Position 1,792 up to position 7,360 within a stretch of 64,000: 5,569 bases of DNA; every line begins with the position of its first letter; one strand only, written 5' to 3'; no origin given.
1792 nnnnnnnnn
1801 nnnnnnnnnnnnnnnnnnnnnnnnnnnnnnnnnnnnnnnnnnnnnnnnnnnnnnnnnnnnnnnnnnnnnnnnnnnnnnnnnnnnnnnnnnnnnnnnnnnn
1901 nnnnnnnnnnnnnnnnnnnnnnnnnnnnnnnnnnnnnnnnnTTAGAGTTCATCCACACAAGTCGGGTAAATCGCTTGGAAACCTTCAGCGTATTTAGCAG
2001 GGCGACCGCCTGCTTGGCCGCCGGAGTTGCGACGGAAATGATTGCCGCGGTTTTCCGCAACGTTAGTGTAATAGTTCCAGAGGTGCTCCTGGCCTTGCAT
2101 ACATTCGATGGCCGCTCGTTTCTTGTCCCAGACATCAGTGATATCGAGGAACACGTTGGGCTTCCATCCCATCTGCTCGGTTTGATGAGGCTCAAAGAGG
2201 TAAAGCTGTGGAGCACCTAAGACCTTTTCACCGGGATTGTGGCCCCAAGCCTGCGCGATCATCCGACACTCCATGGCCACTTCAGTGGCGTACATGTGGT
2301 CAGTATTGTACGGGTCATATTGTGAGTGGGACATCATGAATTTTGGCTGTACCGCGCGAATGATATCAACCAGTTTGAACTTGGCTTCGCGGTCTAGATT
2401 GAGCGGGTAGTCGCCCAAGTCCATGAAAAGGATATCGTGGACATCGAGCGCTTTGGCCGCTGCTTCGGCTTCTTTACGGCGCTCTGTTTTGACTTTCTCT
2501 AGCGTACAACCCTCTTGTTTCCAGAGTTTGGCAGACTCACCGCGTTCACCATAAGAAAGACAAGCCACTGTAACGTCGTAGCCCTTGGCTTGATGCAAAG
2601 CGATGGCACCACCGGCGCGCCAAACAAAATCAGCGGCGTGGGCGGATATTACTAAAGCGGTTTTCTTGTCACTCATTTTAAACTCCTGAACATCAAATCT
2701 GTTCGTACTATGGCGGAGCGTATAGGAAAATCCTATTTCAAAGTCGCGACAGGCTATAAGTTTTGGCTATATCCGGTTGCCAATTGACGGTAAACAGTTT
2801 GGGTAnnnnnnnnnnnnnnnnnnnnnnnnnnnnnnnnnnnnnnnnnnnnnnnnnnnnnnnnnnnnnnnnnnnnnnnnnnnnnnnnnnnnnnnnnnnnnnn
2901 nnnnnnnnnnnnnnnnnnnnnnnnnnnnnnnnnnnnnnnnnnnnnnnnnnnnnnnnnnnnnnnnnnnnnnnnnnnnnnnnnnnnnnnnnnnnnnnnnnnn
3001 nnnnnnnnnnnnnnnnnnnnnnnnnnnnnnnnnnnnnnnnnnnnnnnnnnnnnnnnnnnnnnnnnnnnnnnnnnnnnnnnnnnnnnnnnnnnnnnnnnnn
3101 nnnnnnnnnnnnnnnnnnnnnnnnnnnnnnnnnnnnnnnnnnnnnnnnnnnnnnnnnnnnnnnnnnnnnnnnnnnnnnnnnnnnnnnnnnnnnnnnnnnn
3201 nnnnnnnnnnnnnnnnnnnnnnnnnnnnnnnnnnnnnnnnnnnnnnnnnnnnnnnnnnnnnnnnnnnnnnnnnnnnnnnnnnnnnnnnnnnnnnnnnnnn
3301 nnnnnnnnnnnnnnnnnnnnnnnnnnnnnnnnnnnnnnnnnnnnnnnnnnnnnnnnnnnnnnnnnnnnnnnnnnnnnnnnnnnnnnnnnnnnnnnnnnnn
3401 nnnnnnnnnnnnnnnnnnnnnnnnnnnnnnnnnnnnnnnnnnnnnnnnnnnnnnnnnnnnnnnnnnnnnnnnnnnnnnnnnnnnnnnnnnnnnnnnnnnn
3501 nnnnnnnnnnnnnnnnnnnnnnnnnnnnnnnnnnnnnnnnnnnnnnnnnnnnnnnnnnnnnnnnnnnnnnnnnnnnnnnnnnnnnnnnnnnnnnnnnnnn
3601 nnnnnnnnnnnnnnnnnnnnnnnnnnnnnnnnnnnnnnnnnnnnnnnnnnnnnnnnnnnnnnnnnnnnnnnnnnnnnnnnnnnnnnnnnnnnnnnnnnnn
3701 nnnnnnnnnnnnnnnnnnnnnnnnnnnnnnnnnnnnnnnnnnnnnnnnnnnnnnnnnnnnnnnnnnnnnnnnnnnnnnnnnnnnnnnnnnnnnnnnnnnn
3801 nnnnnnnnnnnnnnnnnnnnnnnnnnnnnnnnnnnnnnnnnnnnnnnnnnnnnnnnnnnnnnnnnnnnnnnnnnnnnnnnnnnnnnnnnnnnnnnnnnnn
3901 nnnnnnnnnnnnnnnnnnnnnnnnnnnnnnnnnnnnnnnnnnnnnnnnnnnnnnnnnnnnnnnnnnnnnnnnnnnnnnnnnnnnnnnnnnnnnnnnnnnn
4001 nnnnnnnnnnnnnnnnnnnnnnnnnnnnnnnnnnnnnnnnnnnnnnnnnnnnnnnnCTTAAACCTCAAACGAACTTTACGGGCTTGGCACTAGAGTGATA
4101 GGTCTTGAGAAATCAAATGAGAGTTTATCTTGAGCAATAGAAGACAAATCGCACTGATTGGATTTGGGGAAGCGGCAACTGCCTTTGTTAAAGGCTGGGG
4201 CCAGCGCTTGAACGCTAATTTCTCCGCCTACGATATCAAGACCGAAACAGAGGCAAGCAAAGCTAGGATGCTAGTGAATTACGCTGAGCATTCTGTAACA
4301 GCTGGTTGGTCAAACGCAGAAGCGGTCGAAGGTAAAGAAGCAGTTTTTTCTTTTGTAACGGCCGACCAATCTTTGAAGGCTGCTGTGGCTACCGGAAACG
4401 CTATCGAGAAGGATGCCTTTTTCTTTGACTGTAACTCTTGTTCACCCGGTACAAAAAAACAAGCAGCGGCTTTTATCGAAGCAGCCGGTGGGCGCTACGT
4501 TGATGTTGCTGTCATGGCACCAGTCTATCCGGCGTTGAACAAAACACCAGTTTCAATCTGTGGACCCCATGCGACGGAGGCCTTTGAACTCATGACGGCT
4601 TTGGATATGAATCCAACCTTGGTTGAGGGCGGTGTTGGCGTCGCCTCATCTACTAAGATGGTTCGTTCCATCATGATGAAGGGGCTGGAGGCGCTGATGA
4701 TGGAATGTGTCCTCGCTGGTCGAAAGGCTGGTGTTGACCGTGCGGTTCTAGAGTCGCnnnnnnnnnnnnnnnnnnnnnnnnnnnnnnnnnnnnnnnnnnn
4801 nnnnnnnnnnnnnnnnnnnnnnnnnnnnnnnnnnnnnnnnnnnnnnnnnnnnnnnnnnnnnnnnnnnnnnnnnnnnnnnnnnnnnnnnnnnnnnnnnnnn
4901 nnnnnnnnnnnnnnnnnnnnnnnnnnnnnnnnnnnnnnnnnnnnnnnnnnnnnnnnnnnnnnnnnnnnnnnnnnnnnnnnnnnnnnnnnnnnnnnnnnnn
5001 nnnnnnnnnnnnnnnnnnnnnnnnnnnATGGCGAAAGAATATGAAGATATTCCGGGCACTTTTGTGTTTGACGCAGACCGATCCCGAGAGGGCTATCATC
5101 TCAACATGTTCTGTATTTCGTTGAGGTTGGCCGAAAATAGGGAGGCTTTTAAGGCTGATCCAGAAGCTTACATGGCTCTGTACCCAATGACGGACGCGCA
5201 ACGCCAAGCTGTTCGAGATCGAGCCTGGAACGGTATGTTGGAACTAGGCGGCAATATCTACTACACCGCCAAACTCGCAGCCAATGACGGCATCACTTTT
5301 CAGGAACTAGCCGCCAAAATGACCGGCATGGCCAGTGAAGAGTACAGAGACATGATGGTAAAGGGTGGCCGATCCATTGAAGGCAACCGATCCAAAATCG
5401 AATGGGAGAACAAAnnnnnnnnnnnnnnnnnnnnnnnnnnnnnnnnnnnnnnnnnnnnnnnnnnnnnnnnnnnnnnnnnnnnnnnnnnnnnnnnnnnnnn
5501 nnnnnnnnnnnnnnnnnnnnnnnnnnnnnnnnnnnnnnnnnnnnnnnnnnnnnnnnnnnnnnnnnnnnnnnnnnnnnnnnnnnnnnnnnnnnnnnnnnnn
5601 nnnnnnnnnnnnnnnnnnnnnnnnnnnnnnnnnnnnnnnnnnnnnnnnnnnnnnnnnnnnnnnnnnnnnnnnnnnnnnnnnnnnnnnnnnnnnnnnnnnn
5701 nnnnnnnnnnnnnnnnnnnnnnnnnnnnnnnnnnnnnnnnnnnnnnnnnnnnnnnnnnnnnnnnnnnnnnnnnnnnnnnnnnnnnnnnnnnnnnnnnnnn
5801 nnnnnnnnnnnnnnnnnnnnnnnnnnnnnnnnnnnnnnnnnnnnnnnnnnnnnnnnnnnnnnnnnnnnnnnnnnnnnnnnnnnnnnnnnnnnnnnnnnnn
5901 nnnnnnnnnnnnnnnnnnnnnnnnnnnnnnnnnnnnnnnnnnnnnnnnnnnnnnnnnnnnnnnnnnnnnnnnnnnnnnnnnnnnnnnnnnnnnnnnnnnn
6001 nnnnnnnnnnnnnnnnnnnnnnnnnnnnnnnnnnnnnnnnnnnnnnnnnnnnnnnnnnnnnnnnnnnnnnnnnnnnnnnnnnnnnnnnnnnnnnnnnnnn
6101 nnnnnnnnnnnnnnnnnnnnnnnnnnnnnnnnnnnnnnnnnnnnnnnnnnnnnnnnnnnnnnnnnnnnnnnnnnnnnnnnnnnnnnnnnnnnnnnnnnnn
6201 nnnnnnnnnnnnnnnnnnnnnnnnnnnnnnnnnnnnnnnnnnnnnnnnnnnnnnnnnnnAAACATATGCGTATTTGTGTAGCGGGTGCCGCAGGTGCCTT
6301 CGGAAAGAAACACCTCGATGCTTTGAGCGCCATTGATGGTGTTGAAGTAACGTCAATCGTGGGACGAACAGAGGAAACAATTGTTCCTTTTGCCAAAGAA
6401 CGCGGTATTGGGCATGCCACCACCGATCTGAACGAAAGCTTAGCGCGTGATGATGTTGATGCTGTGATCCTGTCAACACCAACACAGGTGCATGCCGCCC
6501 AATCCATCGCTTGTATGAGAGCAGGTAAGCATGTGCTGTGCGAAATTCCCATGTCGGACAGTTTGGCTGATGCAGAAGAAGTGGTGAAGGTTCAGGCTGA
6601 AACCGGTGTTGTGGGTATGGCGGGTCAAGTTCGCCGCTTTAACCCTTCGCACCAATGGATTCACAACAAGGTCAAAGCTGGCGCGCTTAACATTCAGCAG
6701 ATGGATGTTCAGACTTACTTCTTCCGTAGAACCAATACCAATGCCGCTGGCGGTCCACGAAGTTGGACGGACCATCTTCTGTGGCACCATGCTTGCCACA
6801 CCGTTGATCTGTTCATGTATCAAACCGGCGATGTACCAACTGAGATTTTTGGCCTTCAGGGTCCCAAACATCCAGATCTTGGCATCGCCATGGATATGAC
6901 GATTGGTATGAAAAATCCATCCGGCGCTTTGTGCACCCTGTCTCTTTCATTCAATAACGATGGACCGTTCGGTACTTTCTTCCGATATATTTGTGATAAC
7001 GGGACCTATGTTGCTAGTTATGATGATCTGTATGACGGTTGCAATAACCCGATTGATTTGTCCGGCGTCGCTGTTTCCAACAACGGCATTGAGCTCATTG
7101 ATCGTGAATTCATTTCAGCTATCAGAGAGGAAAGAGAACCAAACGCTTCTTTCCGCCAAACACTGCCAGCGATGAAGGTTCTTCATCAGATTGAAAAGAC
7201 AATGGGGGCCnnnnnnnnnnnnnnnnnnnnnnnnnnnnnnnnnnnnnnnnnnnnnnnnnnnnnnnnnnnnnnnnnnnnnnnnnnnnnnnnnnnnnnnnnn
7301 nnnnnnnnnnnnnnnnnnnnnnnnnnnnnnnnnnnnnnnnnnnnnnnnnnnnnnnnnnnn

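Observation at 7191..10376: BhbA-like self-sufficient reductive dehalogenase (RdhA fused to FNR-like plus 2Fe-2S reductase) in an aerobic catabolic context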

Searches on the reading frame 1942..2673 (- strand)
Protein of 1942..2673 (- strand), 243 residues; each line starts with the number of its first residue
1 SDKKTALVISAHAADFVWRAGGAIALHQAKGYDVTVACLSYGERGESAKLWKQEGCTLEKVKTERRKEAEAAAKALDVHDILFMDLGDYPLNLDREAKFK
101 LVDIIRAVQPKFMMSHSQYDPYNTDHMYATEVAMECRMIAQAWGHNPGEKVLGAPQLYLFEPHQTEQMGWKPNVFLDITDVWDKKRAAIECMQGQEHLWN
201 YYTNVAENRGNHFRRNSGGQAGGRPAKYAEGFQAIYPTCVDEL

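Call 6: search_protein_families(library=pfam, proteins=[window:1942-2673:-], max_evalue=0.001)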
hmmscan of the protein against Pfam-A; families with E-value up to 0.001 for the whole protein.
window:1942-2673:- (243 aa): 1 family
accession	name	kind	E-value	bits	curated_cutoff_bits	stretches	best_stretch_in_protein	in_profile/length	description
PF02585.22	PIG-L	-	5.9e-24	85.5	28.2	1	7-136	1-128/129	GlcNAc-PI de-N-acetylase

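Call 31: search_protein_families(library=ncbifam, proteins=[window:1942-2673:-], max_evalue=0.00001)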
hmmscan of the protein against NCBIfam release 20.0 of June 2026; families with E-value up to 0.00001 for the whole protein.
window:1942-2673:- (243 aa): 4 families
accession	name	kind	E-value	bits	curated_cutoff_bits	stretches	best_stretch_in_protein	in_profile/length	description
TIGR04001.1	thiol_BshB1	equivalog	3.3e-18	66.2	182.5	1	6-199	4-182/226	bacillithiol biosynthesis deacetylase BshB1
TIGR04000.1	thiol_BshB2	equivalog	5.5e-16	58.9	195.25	1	6-197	3-186/217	bacillithiol biosynthesis deacetylase BshB2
TIGR03445.1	mycothiol_MshB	equivalog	2.8e-07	30.7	224.35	0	7-84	1-80/284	N-acetyl-1-D-myo-inositol-2-amino-2-deoxy-alpha-D-glucopyranoside deacetylase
TIGR03446.1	mycothiol_Mca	equivalog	1.5e-06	28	277.15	0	7-136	4-149/283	mycothiol conjugate amidase Mca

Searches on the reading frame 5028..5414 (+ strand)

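Call 31: search_protein_families(library=ncbifam, proteins=[window:5028-5414:+], max_evalue=0.00001)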
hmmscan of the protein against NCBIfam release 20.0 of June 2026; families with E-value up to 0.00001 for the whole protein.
window:5028-5414:+ (129 aa): 6 families
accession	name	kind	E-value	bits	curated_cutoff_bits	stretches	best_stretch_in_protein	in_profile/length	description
NF009917.0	PRK13377.1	subfamily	6.6e-53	178.3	173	1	2-123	4-125/129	protocatechuate 4,5-dioxygenase subunit alpha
TIGR02792.1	PCA_ligA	equivalog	2e-46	157.1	108.6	1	5-121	1-117/117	protocatechuate 4,5-dioxygenase subunit alpha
NF009912.0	PRK13372.1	equivalog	4.3e-45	154.4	837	1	2-123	4-125/443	protocatechuate 4,5-dioxygenase subunit alpha/beta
NF009918.0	PRK13378.1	equivalog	4.7e-31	107.4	161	1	3-114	5-116/118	protocatechuate 4,5-dioxygenase subunit alpha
NF009904.0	PRK13367.1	equivalog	3.5e-14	52.6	412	1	5-108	301-404/426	gallate dioxygenase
NF009919.0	PRK13379.1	equivalog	1.3e-10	41.6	141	1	5-106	8-109/119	protocatechuate 4,5-dioxygenase subunit alpha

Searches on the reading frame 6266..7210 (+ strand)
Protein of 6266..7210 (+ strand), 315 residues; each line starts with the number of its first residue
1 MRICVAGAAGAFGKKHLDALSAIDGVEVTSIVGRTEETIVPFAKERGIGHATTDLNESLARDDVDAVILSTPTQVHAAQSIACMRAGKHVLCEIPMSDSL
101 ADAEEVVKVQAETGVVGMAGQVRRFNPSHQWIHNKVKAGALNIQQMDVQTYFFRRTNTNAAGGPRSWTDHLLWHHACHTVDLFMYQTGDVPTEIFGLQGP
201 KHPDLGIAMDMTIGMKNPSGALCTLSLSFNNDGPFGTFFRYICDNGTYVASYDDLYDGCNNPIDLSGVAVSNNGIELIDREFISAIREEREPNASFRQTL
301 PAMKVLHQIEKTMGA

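Call 6: search_protein_families(library=pfam, proteins=[window:6266-7210:+], max_evalue=0.001)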
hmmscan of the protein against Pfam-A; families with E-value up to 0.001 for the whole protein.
window:6266-7210:+ (315 aa): 4 families
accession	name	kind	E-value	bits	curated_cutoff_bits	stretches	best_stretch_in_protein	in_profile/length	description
PF19858.4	OxRdtase_C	-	1.8e-88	294.5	26.3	1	151-313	1-163/163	Bacterial oxidoreductases, C-terminal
PF01408.29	GFO_IDH_MocA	-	3.4e-21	76.6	24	1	1-119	1-118/120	Oxidoreductase family, NAD-binding Rossmann fold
PF22725.1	GFO_IDH_MocA_C3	-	9.9e-07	29.2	27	1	148-248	21-123/124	GFO/IDH/MocA C-terminal domain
PF01113.26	DapB_N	-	0.00039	20.9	25.6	1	1-90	1-95/124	Dihydrodipicolinate reductase, N-terminus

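Call 31: search_protein_families(library=ncbifam, proteins=[window:6266-7210:+], max_evalue=0.00001)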
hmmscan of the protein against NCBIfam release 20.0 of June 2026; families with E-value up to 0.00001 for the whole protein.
window:6266-7210:+ (315 aa): 8 families
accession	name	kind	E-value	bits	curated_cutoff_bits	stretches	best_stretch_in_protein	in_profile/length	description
TIGR04380.1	myo_inos_iolG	equivalog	3.6e-27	95.1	355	1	2-228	3-230/330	inositol 2-dehydrogenase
NF040723.1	UDP-GlcNAcDh_Arch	equivalog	1.6e-19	70.6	450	1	1-141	1-138/302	UDP-N-acetylglucosamine 3-dehydrogenase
NF052479.1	LevoglcsnDh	equivalog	9.6e-13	47.5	650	1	31-150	41-159/386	levoglucosan dehydrogenase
NF041392.1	XylDh_Gfo6_Halo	equivalog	6.7e-11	41.6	350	1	16-141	32-160/350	D-xylose 1-dehydrogenase Gfo6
NF007574.0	PRK10206.1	equivalog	1.2e-10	41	352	1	50-184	52-184/345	oxidoreductase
NF052679.1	InsChiInosDhIolG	equivalog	2.2e-09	36.8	540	1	2-138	4-142/343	bifunctional inositol 2-dehydrogenase/D-chiro-inositol 1-dehydrogenase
NF058563.1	BT_2159_fam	equivalog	6.8e-07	28.6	650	1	9-140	8-139/350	disaccharide 3-dehydrogenase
NF058561.1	BT_2158_fam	equivalog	1.6e-06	27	750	1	61-122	94-155/487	glycoside 3-dehydrogenase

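Call 66: find_homologous_proteins(query=window:6266-7210:+, max_evalue=1e-60)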
Query window:6266-7210:+ (315 aa): 8000 proteins with E <= 1e-60 among 8000 candidates; the best 120 are listed.
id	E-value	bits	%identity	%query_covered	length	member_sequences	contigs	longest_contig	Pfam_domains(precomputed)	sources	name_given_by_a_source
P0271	2.1e-213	725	100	100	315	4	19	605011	PF01408.29,PF22725.2,PF19858.5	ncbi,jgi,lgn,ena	-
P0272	1.1e-200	683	94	100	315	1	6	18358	PF01408.29,PF22725.2,PF19858.5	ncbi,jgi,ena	-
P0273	1.7e-189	646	89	100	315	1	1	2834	PF01408.29,PF22725.2,PF19858.5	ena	-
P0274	2.3e-189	646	89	100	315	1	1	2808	PF01408.29,PF22725.2,PF19858.5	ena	-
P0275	7.2e-173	592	81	99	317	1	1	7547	PF01408.29,PF22725.2,PF19858.5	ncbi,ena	-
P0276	9.4e-172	588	80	99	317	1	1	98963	PF01408.29,PF22725.2,PF19858.5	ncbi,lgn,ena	-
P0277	2.4e-171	587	80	99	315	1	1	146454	PF01408.29,PF22725.2,PF19858.5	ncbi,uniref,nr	ncbi:oxidoreductase [Amylibacter kogurei]|uniref:Oxidoreductase n=1 Tax=Paramylibacter kogurei TaxID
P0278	2.9e-171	587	79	100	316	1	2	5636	PF01408.29,PF22725.2,PF19858.5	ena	-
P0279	2.4e-170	584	80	99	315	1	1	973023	PF01408.29,PF22725.2,PF19858.5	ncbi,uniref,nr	ncbi:hypothetical protein GCM10008927_06950 [Amylibacter ulvae]|uniref:Oxidoreductase n=1 Tax=Paramy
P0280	1.4e-169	581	79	99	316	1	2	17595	PF01408.29,PF22725.2,PF19858.5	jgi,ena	jgi:2-hydroxy-4-carboxymuconate semialdehyde hemiacetal dehydrogenase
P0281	1.5e-169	581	81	99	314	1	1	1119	PF01408.29,PF22725.2,PF02894.23,PF19858.5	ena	-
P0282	1.9e-169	581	80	100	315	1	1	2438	PF01408.29,PF22725.2,PF02894.23,PF19858.5,PF03447.23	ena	-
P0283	2.7e-169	580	79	99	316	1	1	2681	PF01408.29,PF22725.2,PF19858.5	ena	-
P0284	4.8e-169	579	79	100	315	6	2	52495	PF01408.29,PF22725.2,PF02894.23,PF19858.5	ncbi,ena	ncbi:MAG: Gfo/Idh/MocA family oxidoreductase [Rhizobiaceae bacterium]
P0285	5.4e-169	579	79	99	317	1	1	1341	PF01408.29,PF22725.2,PF19858.5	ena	-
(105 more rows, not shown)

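Call 67: find_encoding_contigs(protein=P0277, flank=8000, max_places=2)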
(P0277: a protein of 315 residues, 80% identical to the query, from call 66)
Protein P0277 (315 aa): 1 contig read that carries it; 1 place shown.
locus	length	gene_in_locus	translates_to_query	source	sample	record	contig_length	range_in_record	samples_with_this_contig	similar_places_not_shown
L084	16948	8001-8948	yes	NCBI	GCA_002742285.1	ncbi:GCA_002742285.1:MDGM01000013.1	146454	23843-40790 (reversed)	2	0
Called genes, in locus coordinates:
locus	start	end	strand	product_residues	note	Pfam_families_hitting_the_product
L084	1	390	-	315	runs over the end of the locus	PF01148:CTP_transf_1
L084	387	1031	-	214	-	PF01553:Acyltransferase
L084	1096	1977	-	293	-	PF04909:Amidohydro_2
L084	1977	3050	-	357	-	PF04303:PrpF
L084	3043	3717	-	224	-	PF03737:RraA-like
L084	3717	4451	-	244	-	PF02585:PIG-L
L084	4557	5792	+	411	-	PF00126:HTH_1, PF03466:LysR_substrate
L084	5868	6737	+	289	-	PF03446:NAD_binding_2 (weak), PF09130:DUF1932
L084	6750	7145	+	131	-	PF07746:LigA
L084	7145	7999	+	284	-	PF02900:LigB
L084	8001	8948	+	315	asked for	PF01408:GFO_IDH_MocA, PF19858:OxRdtase_C, PF22725:GFO_IDH_MocA_C3 (weak)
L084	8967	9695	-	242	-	-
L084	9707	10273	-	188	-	PF07811:TadE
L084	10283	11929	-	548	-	PF13400:Tad, PF00092:VWA (faint)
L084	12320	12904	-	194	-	PF12525:DUF3726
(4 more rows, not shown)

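Call 68: find_encoding_contigs(protein=P0276, flank=8000, max_places=2)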
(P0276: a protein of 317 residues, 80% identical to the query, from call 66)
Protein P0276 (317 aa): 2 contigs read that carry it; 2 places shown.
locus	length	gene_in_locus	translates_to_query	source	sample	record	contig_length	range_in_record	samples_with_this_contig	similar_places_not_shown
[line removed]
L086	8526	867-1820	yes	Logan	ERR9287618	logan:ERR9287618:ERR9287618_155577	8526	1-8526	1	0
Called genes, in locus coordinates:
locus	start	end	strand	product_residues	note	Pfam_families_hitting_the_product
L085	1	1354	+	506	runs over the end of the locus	-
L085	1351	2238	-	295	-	PF04909:Amidohydro_2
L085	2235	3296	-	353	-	PF04303:PrpF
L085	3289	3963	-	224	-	PF03737:RraA-like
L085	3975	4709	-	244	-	PF02585:PIG-L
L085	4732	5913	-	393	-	PF01494:FAD_binding_3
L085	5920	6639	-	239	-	PF00392:GntR, PF07729:FCD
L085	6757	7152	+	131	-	PF07746:LigA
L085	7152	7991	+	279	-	PF02900:LigB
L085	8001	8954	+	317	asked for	PF01408:GFO_IDH_MocA, PF19858:OxRdtase_C, PF22725:GFO_IDH_MocA_C3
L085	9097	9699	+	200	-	PF00132:Hexapep, PF14602:Hexapep_2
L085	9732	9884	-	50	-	PF03597:FixS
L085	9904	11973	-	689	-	PF00122:E1-E2_ATPase, PF00702:Hydrolase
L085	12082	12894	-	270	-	PF09955:DUF2189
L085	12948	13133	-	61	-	-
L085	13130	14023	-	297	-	PF14715:FixP_N, PF00034:Cytochrom_C, PF13442:Cytochrome_CBB3 (weak), PF00034:Cytochrom_C (weak), PF13442:Cytochrome_CBB3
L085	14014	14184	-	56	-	PF05545:FixQ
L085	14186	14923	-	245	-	PF02433:FixO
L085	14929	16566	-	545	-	PF00115:COX1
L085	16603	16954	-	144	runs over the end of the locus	-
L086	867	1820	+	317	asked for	PF01408:GFO_IDH_MocA, PF19858:OxRdtase_C, PF22725:GFO_IDH_MocA_C3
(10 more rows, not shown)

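Call 69: find_encoding_contigs(protein=P0271, flank=10000, max_places=4)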
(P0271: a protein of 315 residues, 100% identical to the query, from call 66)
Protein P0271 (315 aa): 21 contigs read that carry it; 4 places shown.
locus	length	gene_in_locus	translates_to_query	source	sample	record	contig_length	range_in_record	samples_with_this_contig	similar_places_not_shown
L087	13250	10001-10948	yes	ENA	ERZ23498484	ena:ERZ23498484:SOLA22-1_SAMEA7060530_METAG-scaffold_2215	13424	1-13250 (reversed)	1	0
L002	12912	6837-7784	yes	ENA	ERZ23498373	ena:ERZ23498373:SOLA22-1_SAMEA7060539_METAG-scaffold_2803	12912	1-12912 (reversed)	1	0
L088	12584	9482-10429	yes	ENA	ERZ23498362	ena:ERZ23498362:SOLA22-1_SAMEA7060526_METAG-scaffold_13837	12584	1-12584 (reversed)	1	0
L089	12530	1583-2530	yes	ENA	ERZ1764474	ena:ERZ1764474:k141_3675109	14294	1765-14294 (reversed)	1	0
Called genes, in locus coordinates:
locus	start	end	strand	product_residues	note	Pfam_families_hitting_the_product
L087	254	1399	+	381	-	PF00465:Fe-ADH, PF13685:Fe-ADH_2 (weak), PF25137:ADH_Fe_C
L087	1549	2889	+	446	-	PF00557:Peptidase_M24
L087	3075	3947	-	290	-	PF04909:Amidohydro_2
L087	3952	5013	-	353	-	PF04303:PrpF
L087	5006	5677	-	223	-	PF03737:RraA-like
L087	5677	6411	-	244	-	PF02585:PIG-L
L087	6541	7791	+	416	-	PF00126:HTH_1, PF03466:LysR_substrate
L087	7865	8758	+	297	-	PF09130:DUF1932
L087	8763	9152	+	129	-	PF07746:LigA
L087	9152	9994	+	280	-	PF02900:LigB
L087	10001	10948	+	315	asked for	PF01408:GFO_IDH_MocA, PF19858:OxRdtase_C, PF22725:GFO_IDH_MocA_C3 (weak)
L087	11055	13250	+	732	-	?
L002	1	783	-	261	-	?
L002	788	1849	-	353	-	PF04303:PrpF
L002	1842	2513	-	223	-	PF03737:RraA-like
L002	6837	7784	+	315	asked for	PF01408:GFO_IDH_MocA, PF19858:OxRdtase_C, PF22725:GFO_IDH_MocA_C3 (weak)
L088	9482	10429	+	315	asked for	PF01408:GFO_IDH_MocA, PF19858:OxRdtase_C, PF22725:GFO_IDH_MocA_C3 (weak)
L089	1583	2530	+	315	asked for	PF01408:GFO_IDH_MocA, PF19858:OxRdtase_C, PF22725:GFO_IDH_MocA_C3 (weak)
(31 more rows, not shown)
